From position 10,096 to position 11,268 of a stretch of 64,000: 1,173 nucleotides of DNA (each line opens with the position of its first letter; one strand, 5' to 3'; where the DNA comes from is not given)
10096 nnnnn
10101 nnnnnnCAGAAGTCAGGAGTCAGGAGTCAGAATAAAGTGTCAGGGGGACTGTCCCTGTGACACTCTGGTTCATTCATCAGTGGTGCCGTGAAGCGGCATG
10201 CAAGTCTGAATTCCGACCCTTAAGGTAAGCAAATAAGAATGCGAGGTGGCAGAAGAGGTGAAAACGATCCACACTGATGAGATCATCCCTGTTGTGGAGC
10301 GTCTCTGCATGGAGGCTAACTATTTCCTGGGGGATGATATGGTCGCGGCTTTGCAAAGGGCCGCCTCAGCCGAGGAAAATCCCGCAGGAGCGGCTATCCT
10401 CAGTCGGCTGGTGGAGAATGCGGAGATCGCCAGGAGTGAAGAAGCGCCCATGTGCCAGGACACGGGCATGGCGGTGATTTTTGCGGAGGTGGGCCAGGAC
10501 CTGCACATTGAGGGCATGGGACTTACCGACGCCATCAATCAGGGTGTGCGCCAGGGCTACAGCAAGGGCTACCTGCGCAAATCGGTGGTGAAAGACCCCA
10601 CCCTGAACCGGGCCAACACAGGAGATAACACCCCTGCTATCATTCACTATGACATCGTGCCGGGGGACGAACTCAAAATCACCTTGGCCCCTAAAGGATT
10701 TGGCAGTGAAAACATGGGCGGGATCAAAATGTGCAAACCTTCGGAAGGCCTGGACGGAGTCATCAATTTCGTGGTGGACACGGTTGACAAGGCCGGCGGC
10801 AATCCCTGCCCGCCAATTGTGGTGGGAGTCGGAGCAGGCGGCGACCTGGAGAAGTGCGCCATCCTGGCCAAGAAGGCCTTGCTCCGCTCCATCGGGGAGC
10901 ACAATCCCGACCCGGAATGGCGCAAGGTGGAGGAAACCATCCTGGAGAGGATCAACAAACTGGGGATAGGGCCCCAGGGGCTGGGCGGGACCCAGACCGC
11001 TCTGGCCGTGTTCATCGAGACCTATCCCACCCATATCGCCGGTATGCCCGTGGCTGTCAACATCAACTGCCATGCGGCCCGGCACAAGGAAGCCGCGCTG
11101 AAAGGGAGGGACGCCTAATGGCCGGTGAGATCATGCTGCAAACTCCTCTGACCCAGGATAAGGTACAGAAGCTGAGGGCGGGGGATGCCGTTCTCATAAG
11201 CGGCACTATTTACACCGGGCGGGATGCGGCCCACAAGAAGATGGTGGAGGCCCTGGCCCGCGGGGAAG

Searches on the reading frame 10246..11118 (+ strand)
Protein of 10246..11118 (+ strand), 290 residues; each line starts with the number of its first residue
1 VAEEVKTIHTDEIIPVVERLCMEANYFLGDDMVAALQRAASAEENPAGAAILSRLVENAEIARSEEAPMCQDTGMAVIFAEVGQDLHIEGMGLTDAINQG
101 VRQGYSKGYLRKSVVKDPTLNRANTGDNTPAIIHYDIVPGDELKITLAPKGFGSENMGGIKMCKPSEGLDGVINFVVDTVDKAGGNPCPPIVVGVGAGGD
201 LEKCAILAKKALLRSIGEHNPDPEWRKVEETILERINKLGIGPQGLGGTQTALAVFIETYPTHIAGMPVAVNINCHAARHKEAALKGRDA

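Call 62: search_protein_families(library=pfam, proteins=[window:10246-11118:+], max_evalue=1e-8)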
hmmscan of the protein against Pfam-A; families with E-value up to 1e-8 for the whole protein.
window:10246-11118:+ (290 aa): 1 family
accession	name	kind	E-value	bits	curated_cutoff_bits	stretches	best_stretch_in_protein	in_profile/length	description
PF05681.19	Fumerase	-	7.4e-117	389.9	25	1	16-283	3-269/270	Fumarate hydratase (Fumerase)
